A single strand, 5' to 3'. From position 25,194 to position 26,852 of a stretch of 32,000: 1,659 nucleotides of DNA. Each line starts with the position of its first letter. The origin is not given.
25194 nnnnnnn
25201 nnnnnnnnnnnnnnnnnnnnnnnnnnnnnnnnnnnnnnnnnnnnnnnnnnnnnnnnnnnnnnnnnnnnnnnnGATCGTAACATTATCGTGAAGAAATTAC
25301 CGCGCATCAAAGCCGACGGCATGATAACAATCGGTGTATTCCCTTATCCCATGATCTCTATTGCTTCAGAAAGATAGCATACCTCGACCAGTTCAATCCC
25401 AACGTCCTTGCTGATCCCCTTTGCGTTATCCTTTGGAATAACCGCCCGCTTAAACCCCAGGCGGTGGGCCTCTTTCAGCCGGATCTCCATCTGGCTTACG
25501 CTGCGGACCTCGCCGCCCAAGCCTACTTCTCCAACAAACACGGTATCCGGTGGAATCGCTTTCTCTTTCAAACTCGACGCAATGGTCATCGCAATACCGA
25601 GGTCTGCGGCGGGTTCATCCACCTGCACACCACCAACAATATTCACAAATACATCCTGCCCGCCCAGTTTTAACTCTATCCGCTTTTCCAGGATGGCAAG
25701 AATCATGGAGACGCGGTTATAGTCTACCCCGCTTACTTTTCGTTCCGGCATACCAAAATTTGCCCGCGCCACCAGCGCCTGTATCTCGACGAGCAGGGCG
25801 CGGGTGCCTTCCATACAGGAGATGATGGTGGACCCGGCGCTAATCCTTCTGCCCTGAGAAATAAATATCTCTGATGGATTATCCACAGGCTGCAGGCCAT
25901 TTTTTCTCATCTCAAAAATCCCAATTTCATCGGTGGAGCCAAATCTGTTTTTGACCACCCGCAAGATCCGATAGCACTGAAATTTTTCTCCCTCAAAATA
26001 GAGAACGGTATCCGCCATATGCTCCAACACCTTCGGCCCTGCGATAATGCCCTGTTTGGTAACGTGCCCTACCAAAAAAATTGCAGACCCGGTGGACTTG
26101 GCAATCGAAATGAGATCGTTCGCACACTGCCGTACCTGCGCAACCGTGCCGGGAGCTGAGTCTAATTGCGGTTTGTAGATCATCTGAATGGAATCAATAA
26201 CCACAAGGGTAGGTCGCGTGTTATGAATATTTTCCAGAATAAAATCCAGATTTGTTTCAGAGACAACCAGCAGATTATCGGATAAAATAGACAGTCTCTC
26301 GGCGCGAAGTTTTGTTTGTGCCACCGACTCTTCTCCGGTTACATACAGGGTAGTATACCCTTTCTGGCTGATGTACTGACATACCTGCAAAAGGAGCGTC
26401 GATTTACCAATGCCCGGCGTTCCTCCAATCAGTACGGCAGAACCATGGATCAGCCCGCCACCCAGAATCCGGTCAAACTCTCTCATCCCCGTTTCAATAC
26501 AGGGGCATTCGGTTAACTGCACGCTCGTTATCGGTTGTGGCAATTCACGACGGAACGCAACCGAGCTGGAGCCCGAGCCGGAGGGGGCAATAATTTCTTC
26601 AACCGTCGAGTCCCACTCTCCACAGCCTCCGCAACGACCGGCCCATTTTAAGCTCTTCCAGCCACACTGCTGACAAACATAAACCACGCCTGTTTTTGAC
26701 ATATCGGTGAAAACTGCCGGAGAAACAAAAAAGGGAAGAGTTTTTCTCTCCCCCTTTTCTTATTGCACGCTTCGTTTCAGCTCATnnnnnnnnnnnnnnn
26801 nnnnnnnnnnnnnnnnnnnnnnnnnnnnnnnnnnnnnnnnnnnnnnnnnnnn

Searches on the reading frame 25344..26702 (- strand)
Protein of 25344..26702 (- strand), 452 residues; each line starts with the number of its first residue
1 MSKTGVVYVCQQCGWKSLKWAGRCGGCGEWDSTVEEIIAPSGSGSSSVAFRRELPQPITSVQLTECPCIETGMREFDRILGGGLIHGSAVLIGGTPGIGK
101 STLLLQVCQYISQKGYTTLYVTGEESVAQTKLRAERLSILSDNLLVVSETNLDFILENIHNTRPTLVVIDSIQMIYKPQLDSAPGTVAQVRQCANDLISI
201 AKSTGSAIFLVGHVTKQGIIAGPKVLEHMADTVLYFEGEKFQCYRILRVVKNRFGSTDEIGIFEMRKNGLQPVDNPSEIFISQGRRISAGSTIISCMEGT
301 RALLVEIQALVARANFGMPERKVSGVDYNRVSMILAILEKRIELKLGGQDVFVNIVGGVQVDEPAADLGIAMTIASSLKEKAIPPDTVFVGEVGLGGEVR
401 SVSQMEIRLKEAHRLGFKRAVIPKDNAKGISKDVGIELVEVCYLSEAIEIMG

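Call 8: search_protein_families(library=pfam, proteins=[window:25344-26702:-], max_evalue=0.01)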
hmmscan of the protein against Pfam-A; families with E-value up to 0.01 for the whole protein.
window:25344-26702:- (452 aa): 21 families
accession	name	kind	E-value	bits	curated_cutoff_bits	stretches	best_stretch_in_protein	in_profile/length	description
PF06745.19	ATPase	-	4.2e-17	62.7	26.6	2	69-137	1-70/231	KaiC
PF13481.12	AAA_25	-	6.4e-13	49.2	27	1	79-218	25-194/195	AAA domain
PF18073.7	Zn_ribbon_LapB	-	2.5e-09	37.1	25.7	1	8-34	1-27/28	Rubredoxin metal binding domain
PF13541.12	ChlI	-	8e-09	35.9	27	1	340-426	35-121/121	Subunit ChlI of Mg-chelatase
PF05362.19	Lon_C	-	1.3e-07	31.8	21.1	1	357-431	103-177/205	Lon protease (S16) C-terminal proteolytic domain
PF03796.21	DnaB_C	-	2.3e-06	27.6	27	1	69-129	2-62/255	DnaB-like helicase C terminal domain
PF25199.1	nSTAND_NTPase5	-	4e-06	27.2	34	1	88-160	42-113/145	Novel STAND NTPase 5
PF13191.12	AAA_16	-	1.1e-05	26.4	32.6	1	84-143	24-85/167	AAA ATPase domain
PF13401.12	AAA_22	-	1.5e-05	25.7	27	1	88-213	6-123/130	AAA domain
PF20720.3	nSTAND3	-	8.8e-05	22.7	27.2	1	88-143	18-73/155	Novel STAND NTPase 3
PF13604.12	AAA_30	-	0.00019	21.7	27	1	90-182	21-107/191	AAA domain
PF00004.35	AAA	-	0.0002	22.3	21.2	1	90-204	1-95/131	ATPase family associated with various cellular activities (AAA)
PF00154.27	RecA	-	0.00046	20.2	27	1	66-174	30-141/262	recA bacterial DNA recombination protein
PF02702.23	KdpD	-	0.0006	19.7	26.1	1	90-178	7-97/210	Osmosensitive K+ channel His kinase sensor domain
PF03266.21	NTPase_1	-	0.00065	20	23.9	1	90-118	2-30/168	NTPase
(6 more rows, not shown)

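Call 16: find_related_loci(query=window:25344-26702:-, collection=genome_contigs, flank=10000)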
Query window:25344-26702:- (452 aa) in genome_contigs; peptide patterns used: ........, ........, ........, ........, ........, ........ (x = any residue, [..] = any of these).
186 stretches matched a pattern; 150 encode a relative of the query (tblastn E <= 1e-3); the best 80 are kept; 80 distinct loci.
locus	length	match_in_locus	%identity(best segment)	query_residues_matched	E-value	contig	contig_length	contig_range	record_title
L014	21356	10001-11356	94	1-452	0e+0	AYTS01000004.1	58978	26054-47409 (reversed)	MAG: Candidatus Brocadia carolinensis isolate 26THWARD NODE_10_length_58978_cov_20.8045_ID_19, whole genome shotgun sequ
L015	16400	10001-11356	93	1-452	0e+0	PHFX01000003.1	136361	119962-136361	MAG: Candidatus Brocadia sp. WS118 scaffold_3, whole genome shotgun sequence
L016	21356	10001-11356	94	1-452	0e+0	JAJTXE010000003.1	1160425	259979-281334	MAG: Candidatus Brocadia sp. isolate DTUAMX2 3-Genome30, whole genome shotgun sequence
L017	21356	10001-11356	94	1-452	0e+0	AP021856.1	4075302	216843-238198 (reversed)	Candidatus Brocadia pituitae DNA, complete genome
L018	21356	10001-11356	92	1-452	0e+0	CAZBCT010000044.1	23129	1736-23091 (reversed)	MAG TPA_asm: uncultured Candidatus Brocadia sp. isolate SRP323723_co1_49 genome assembly, contig: NODE_1786_length_23129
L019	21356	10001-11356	91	1-452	0e+0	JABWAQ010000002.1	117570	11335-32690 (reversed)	MAG: Candidatus Brocadia sp. isolate MAG_8 scaffold_192, whole genome shotgun sequence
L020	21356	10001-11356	91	1-452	0e+0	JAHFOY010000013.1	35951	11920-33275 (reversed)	MAG: Planctomycetota bacterium isolate nzgw514 NODE_1051_length_35952_cov_3.921688, whole genome shotgun sequence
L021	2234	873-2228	90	1-452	0e+0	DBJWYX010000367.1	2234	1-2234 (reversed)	MAG TPA_asm: Candidatus Wunengus sp. YC64 NODE_25246_length_2234_cov_5.172556, whole genome shotgun sequence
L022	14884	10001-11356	90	1-452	0e+0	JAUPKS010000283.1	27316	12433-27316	MAG: Planctomycetota bacterium isolate erpe_2018_pw_0hr_WHONDRS-PP48-000085_B_bin.5 scaffold_1337433, whole genome shotg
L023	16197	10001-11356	88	1-452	0e+0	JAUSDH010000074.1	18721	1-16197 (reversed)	MAG: Candidatus Brocadiaceae bacterium isolate E14_concoct.bin.99 E14_k141_1436270, whole genome shotgun sequence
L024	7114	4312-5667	89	1-452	0e+0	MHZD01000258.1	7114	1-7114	MAG: Planctomycetes bacterium RIFOXYC2_FULL_41_27 rifoxyc2_full_scaffold_7910, whole genome shotgun sequence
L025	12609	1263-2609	89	1-449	0e+0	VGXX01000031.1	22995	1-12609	MAG: Planctomycetota bacterium isolate M_DeepCast_100m_m2_243 M_DeepCast_100m_m2_243_Ga0194119_10004065, whole genome sh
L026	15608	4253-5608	89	1-452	0e+0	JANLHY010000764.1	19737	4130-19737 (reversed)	MAG: Candidatus Brocadiaceae bacterium isolate S40-1 k99_456075, whole genome shotgun sequence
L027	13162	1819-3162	89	1-448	0e+0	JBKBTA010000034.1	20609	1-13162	MAG: Candidatus Brocadia sp. isolate 21I_052.bin.35 NODE_34_length_20609_cov_5.452805, whole genome shotgun sequence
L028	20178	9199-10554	88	1-452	0e+0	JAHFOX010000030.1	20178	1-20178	MAG: Planctomycetota bacterium isolate nzgw513 NODE_771_length_20179_cov_7.004038, whole genome shotgun sequence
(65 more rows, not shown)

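Call 22: search_protein_families(library=pfam, proteins=[L017:14050-14865:+, L017:15317-15688:-, L017:16125-19130:+, L017:19157-19693:-, L017:20071-21201:-, L014:15779-16720:+, L014:16863-17783:+, L014:17809-18255:+, L014:18870-20273:-, L014:20672-21313:-], max_evalue=0.001)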
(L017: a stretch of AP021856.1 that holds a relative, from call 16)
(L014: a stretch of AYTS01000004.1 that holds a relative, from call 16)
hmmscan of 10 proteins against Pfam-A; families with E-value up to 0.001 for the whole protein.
L017:14050-14865:+ (271 aa): 26 families (the best 25 are shown)
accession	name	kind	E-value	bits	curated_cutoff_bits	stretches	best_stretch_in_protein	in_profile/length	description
PF13414.12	TPR_11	-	1.4e-43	146.7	26.8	5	78-113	7-42/42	TPR repeat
PF07719.23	TPR_2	-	5.6e-39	129.5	27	5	100-130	2-32/34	Tetratricopeptide repeat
PF00515.34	TPR_1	-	2.3e-38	128.9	27.8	4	100-130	2-32/34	Tetratricopeptide repeat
PF13431.12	TPR_17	-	3.4e-31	105.3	24.4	3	122-153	2-33/34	Tetratricopeptide repeat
PF13181.12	TPR_8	-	4.8e-29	98.5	25.7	4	100-130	2-32/34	Tetratricopeptide repeat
PF13432.12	TPR_16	-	4.2e-27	94.7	32.7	3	70-133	2-65/65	Tetratricopeptide repeat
PF13424.12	TPR_12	-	1e-22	80.5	30.1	3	169-232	5-76/77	Tetratricopeptide repeat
PF13428.12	TPR_14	-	6.3e-22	76.3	23.5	3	100-141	2-43/44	Tetratricopeptide repeat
PF14559.12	TPR_19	-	9.5e-21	74.3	25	2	78-135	4-61/68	Tetratricopeptide repeat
PF13176.12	TPR_7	-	5.1e-16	57.8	27.9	0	101-128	1-28/36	Tetratricopeptide repeat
PF13174.12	TPR_6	-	2.8e-14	53.1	26.3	0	168-199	1-32/33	Tetratricopeptide repeat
PF24575.1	TPR_Slam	-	4.5e-12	46.8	35.2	1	170-213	50-93/104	Surface lipoprotein assembly modifier, N-terminal TPR repeats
PF12895.13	ANAPC3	-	1.1e-11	45.3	27.2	1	147-226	3-81/82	Anaphase-promoting complex, cyclosome, subunit 3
PF23914.1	TPR_CcmH_CycH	-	6.8e-11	42.7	42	0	78-132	100-154/158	Cytochrome c-type biogenesis protein H TPR domain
PF13374.12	TPR_10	-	2.5e-10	40.5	27.5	0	103-129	6-32/42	Tetratricopeptide repeat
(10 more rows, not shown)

L017:15317-15688:- (123 aa): 1 family
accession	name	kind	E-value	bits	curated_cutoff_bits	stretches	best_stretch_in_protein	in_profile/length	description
PF00825.24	Ribonuclease_P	-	8.3e-29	100.3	22.3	1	5-112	1-108/109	Ribonuclease P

L017:16125-19130:+ (1001 aa): 2 families
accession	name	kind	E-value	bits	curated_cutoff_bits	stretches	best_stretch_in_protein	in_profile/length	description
PF19864.5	Radical_SAM_N2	-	6.8e-17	61.8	29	1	112-272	7-151/151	Radical SAM proteins, N-terminal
PF04055.27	Radical_SAM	-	2e-15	57.8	29.5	1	346-506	2-165/166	Radical SAM superfamily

L017:19157-19693:- (178 aa): 1 family
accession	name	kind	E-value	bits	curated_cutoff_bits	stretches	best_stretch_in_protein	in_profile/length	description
PF00075.30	RNase_H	-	0.00012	22.6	25.8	1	5-146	3-123/141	RNase H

L017:20071-21201:- (376 aa): 3 families
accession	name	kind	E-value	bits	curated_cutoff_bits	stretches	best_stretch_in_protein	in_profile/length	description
PF00005.33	ABC_tran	-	1e-37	130.2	25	1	54-200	2-136/137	ABC transporter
PF13304.12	AAA_21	-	5.5e-08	33.7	27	1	156-232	221-299/304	AAA domain, putative AbiEii toxin, Type IV TA system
PF03215.21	Rad17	-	8e-07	29.6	23.8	1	42-136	24-113/186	Rad17 P-loop domain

L014:15779-16720:+ (313 aa): 3 families
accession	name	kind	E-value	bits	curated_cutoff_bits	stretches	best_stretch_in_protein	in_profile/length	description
PF01546.33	Peptidase_M20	-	7.2e-31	108.1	24.6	1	3-308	2-204/206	Peptidase family M20/M25/M40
PF07687.19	M20_dimer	-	7.4e-26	90.6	21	1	108-213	2-105/107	Peptidase dimerisation domain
PF04389.22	Peptidase_M28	-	6.2e-06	26.5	21.3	1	2-74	16-69/193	Peptidase family M28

L014:16863-17783:+ (306 aa): 2 families
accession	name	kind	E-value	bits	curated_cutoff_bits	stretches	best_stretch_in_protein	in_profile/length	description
PF02882.25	THF_DHG_CYH_C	-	9.1e-64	214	27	1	127-300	1-157/160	Tetrahydrofolate dehydrogenase/cyclohydrolase, NAD(P)-binding domain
PF00763.28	THF_DHG_CYH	-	1.6e-37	128.7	32.8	1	9-124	1-115/115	Tetrahydrofolate dehydrogenase/cyclohydrolase, catalytic domain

L014:17809-18255:+ (148 aa): 0 families

L014:18870-20273:- (467 aa): 7 families
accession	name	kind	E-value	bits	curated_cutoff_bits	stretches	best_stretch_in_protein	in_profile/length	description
PF00158.32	Sigma54_activat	-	1.1e-69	233.8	20.2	1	143-309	1-167/168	Sigma-54 interaction domain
PF00072.30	Response_reg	-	4.1e-31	107.9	30.2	1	5-114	1-110/111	Response regulator receiver domain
PF25601.1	AAA_lid_14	-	2.5e-30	104.6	27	1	315-393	1-79/87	AAA+ ATPase lid domain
PF14532.12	Sigma54_activ_2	-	8.1e-21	75.1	25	1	144-314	1-138/138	Sigma-54 interaction domain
PF02954.25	HTH_8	-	1.8e-06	28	22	1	414-454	2-42/42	Bacterial regulatory protein, Fis family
PF07728.20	AAA_5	-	8.8e-05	23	22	1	167-280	2-118/139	AAA domain (dynein-related subfamily)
PF00004.35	AAA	-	0.00032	21.6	21.2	0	167-297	1-124/131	ATPase family associated with various cellular activities (AAA)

L014:20672-21313:- (213 aa): 2 families
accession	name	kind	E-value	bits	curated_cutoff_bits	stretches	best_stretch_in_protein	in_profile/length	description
PF01545.26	Cation_efflux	-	1.6e-24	87.2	26.6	1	2-120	77-198/198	Cation efflux family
PF16916.11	ZT_dimer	-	5.2e-11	42.9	26.7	1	124-197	1-74/78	Dimerisation domain of Zinc Transporter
